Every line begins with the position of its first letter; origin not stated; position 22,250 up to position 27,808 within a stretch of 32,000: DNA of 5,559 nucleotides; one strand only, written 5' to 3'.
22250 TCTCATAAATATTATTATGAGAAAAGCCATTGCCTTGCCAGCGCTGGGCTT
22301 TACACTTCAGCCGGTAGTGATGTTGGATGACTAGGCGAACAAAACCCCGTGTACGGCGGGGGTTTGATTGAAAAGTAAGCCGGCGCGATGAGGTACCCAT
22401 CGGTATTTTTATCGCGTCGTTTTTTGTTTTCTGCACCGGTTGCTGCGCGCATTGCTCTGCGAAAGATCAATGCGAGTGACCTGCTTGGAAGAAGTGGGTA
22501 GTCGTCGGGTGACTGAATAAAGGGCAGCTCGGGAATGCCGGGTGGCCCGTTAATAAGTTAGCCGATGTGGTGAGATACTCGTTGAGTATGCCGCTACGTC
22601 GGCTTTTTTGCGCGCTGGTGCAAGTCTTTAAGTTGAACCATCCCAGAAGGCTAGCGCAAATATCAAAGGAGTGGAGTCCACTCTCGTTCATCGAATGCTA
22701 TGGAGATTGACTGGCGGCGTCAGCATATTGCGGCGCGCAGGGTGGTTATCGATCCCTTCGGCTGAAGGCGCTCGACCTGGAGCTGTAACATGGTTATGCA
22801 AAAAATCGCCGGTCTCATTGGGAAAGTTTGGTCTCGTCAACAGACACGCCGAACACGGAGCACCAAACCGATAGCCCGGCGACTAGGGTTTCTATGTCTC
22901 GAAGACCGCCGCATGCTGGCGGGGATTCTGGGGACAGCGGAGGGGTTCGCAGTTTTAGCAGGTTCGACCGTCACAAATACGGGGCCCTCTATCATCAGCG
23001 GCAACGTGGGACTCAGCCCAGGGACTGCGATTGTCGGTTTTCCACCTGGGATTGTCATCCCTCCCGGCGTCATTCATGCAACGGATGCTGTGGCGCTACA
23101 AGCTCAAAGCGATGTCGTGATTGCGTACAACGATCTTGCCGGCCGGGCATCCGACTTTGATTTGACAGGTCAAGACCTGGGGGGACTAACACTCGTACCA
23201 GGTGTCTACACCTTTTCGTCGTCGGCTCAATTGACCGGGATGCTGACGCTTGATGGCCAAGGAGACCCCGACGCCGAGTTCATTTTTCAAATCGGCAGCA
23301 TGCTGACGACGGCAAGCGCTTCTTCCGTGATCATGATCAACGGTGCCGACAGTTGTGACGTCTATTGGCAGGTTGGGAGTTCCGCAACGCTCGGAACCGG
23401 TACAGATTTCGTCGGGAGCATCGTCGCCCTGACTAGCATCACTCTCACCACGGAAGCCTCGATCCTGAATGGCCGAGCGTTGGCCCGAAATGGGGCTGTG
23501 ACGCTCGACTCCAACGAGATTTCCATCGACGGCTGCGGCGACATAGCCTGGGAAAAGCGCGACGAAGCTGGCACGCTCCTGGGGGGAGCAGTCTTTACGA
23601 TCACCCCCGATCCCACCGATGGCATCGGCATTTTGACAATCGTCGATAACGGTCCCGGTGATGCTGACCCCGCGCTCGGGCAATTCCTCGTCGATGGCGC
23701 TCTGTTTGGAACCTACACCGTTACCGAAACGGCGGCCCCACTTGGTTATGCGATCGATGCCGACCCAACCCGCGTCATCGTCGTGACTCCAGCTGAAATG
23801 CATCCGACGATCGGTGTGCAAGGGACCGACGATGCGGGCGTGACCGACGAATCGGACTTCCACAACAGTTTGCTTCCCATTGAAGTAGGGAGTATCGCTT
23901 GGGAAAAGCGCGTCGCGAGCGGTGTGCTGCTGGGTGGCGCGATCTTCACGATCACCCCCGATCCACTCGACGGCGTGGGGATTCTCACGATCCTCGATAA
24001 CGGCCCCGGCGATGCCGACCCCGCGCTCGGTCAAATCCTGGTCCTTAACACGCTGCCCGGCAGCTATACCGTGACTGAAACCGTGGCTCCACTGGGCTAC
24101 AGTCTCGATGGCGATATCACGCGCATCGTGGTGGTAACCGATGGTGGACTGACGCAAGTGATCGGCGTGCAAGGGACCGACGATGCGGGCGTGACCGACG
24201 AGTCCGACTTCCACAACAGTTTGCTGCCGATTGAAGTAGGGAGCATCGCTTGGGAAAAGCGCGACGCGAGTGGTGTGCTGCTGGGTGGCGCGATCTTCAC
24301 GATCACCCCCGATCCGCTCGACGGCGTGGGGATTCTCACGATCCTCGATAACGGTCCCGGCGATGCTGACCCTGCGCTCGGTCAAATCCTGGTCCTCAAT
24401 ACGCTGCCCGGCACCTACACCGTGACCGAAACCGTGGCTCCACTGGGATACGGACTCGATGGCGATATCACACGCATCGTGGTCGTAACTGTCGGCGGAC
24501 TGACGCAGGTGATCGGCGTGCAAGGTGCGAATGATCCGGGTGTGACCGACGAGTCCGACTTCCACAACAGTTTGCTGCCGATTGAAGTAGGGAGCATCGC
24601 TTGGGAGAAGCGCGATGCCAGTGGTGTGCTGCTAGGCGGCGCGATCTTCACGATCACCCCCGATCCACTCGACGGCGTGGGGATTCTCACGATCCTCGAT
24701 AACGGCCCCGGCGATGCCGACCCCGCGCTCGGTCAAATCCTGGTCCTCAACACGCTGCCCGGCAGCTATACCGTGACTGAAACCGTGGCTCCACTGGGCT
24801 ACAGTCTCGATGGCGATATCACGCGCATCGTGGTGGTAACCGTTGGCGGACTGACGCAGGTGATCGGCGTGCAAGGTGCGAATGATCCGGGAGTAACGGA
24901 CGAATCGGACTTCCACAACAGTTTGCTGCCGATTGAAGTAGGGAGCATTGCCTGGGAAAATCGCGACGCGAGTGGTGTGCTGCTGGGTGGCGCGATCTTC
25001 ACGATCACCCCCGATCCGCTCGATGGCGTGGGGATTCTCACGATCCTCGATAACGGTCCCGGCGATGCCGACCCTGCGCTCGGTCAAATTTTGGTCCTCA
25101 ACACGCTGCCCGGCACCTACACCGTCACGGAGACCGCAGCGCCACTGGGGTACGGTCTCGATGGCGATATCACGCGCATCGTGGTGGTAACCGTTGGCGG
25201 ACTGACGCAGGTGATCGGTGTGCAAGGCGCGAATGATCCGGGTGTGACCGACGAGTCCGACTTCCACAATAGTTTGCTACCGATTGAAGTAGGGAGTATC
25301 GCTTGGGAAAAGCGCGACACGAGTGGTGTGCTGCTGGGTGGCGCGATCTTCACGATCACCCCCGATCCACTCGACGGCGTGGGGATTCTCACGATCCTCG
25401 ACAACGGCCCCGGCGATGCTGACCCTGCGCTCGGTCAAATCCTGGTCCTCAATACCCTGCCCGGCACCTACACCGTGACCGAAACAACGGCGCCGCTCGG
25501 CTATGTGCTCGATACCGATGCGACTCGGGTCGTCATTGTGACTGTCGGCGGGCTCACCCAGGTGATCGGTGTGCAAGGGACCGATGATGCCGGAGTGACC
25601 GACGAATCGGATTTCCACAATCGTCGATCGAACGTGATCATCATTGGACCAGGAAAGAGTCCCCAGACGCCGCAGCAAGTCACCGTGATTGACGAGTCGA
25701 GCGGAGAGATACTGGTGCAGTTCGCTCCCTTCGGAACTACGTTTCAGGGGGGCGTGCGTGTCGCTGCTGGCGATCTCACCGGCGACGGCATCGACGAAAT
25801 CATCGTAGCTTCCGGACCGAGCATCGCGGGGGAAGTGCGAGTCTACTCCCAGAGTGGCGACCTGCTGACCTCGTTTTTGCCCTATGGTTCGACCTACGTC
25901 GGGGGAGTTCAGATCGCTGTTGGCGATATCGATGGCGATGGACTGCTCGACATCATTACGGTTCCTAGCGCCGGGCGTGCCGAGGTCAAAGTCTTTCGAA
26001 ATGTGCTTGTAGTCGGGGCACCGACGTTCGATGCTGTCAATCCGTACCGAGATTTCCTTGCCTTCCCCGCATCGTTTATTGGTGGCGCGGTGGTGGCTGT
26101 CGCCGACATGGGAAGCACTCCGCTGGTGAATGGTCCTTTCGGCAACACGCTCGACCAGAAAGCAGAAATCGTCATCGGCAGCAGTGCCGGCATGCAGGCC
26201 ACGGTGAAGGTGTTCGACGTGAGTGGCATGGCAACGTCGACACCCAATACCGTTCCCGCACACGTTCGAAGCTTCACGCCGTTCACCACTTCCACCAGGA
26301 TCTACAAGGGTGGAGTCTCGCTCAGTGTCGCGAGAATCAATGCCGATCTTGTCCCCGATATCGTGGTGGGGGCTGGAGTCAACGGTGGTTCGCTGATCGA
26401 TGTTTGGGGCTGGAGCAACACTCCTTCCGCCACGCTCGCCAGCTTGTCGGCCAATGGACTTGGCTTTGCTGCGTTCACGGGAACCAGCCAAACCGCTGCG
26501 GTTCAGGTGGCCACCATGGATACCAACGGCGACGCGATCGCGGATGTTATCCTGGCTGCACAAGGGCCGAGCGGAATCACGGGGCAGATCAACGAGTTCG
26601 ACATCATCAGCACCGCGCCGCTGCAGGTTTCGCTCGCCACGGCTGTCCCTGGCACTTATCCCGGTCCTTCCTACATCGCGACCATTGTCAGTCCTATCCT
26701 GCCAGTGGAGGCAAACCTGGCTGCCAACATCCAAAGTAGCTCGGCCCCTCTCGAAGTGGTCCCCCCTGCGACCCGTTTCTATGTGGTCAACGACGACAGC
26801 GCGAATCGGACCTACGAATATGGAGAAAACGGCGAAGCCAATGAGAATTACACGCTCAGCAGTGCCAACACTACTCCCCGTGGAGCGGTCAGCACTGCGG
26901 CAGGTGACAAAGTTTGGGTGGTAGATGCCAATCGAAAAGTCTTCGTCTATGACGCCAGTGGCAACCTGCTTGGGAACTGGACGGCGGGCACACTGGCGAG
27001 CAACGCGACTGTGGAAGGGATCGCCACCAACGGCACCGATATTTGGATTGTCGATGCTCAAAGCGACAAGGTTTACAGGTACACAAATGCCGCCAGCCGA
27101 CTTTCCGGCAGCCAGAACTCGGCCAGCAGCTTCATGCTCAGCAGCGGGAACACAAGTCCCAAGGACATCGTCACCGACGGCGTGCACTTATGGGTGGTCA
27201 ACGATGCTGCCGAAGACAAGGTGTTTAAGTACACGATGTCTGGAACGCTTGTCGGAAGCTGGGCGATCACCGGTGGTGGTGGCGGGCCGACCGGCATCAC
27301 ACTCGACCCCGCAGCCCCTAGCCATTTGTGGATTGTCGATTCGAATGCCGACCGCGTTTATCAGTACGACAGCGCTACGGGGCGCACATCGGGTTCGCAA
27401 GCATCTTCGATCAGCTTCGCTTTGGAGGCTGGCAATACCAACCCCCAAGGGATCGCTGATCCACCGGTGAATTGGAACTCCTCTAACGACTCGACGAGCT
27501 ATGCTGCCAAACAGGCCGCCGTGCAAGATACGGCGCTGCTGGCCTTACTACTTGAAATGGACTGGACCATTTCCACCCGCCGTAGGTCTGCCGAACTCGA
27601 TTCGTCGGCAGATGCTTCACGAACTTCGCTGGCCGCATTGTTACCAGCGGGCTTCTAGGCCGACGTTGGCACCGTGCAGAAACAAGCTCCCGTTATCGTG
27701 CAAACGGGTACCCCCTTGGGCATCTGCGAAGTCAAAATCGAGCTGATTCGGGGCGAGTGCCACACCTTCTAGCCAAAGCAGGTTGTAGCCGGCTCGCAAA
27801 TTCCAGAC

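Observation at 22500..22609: Conserved ~105-nt structured RNA-like element present twice (copy A), with compensatory base changes in three helices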

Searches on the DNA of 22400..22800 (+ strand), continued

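Call 78: search_with_rna_model(model_id=R2, sources=[window, L001, L004, L006, L009], max_evalue=1, filters=off, show_alignments=4)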
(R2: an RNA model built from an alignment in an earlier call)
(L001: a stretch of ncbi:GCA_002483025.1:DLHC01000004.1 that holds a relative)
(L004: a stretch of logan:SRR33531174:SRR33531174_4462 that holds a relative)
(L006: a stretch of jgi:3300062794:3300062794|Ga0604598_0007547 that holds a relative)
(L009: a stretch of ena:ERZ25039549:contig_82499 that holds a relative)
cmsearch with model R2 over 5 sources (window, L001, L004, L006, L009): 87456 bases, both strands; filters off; matches with E-value up to 1: 16.
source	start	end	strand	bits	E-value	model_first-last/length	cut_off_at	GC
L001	3289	3403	+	101.1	3.7e-19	1-115/115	no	0.52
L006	3749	3862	+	100.7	4.5e-19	1-115/115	no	0.54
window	22498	22612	+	96.5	3.4e-18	1-115/115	no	0.54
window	29414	29525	+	89.3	1e-16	1-115/115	no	0.57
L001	9855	9966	+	89.3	1e-16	1-115/115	no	0.57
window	22316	22430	+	78.7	1.6e-14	1-115/115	no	0.48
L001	3103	3217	+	77.9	2.4e-14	1-115/115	no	0.49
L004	4024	4136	+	77.1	3.5e-14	1-115/115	no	0.53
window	29466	29563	-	30.5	0.00015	1-115/115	no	0.54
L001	9907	10004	-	30.5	0.00015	1-115/115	no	0.54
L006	3803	3903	-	30.1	0.00018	1-115/115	no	0.57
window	22552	22664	-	29.4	0.00026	1-115/115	no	0.48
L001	3343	3455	-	25.9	0.0013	1-115/115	no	0.46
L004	4087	4125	-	21.2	0.013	66-104/115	no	0.67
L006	4689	4778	-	12.9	0.65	1-115/115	no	0.5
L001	15908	16015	+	12.8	0.69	1-115/115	no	0.46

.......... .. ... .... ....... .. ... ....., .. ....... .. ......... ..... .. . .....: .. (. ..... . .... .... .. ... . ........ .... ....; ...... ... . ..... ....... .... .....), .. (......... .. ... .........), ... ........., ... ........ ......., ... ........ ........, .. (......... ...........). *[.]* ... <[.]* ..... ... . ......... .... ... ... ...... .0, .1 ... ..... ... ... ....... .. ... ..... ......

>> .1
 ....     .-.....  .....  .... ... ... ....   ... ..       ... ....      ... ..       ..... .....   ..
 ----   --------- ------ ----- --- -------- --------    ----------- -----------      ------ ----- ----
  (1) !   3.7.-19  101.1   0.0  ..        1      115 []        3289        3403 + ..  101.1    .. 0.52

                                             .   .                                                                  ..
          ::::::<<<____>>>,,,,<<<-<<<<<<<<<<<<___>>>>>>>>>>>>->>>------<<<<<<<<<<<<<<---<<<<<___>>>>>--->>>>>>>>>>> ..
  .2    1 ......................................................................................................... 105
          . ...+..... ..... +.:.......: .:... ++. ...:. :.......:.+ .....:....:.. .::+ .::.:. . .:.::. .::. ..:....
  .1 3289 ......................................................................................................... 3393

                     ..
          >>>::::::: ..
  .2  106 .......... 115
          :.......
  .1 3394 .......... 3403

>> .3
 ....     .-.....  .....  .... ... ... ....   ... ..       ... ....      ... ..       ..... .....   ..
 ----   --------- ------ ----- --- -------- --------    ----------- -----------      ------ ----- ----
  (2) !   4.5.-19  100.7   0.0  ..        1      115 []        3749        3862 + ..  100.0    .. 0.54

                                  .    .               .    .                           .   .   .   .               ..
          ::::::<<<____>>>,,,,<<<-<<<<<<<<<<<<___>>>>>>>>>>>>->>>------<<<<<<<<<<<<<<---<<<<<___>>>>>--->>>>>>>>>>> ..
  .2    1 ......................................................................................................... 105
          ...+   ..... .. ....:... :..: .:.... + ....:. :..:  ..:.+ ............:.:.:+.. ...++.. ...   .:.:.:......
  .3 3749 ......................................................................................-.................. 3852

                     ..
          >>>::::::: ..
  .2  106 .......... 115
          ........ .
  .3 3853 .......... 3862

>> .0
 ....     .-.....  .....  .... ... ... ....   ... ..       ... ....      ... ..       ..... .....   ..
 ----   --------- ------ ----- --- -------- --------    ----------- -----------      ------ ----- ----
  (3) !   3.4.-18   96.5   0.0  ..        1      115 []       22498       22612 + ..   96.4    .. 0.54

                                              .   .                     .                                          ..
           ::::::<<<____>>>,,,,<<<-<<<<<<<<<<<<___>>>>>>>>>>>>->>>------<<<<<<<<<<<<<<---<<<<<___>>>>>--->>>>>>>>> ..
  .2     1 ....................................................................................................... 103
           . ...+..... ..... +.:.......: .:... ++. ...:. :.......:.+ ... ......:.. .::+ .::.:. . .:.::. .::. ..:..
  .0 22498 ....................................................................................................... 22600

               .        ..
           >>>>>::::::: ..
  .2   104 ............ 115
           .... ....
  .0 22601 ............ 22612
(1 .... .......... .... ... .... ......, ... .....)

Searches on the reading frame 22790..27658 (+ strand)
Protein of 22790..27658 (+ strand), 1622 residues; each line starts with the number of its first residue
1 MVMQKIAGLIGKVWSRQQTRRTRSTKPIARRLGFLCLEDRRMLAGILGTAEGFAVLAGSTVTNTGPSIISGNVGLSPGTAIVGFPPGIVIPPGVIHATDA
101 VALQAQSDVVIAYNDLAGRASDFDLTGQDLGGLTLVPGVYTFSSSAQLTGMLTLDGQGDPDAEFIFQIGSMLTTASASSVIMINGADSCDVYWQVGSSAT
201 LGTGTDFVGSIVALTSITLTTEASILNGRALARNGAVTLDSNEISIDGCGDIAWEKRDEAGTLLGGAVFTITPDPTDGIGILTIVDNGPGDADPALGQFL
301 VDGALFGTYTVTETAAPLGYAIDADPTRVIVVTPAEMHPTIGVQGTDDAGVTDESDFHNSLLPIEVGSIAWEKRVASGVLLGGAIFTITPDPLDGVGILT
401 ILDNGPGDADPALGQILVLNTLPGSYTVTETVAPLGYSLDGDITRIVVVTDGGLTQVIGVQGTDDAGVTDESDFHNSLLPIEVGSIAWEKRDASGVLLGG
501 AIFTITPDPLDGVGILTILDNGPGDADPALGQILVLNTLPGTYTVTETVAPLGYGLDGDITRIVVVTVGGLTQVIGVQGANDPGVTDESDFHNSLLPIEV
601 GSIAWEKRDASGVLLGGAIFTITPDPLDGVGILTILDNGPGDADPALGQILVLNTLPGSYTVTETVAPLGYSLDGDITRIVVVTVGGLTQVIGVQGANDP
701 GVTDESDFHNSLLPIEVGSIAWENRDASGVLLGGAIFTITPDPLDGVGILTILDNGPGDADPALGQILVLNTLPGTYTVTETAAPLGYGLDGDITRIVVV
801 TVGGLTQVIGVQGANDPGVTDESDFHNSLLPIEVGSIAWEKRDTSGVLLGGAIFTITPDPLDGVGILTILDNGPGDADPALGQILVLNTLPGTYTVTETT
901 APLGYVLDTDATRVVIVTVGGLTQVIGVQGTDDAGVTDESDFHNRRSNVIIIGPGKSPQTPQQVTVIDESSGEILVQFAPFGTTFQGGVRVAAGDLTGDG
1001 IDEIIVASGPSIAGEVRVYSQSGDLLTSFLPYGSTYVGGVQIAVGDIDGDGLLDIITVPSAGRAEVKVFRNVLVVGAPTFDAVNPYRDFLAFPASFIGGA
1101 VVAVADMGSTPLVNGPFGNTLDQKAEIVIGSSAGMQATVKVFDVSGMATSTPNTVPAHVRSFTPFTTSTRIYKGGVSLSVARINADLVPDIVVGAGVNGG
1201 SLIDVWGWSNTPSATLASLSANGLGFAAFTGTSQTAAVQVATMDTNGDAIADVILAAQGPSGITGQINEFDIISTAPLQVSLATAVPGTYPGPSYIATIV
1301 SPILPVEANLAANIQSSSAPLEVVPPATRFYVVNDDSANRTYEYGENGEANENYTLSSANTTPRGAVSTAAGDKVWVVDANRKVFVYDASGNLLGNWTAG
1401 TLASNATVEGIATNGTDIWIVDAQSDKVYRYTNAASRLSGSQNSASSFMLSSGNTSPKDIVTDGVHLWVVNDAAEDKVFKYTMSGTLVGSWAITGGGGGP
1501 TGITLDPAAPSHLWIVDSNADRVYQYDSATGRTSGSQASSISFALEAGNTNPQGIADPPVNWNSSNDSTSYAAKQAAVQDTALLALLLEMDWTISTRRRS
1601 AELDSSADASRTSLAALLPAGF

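Call 8: search_protein_families(library=pfam, proteins=[window:22790-27658:+], max_evalue=0.01)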
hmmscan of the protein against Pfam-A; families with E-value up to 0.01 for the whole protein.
window:22790-27658:+ (1622 aa): 6 families
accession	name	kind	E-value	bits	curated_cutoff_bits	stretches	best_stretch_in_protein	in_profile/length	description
PF11999.13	Ice_binding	-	2.2e-66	223.9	28.7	1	55-244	1-207/208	Ice-binding-like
PF17802.7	SpaA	-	5.2e-48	161.6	23.1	6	250-331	1-76/91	Prealbumin-like fold domain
PF13517.12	FG-GAP_3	-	1.4e-08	35.6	26.9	1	995-1056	1-60/61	FG-GAP-like repeat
PF01839.29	FG-GAP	-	5.5e-07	29.8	22.1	2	988-1019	2-37/37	FG-GAP repeat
PF02879.22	PGM_PMM_II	-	0.00023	22.1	29.3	0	895-918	77-100/103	Phosphoglucomutase/phosphomannomutase, alpha/beta/alpha domain II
PF12256.14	TcdB_toxin_midN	-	0.00083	19.1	24.8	0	1030-1067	17-60/181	Insecticide toxin TcdB middle/N-terminal region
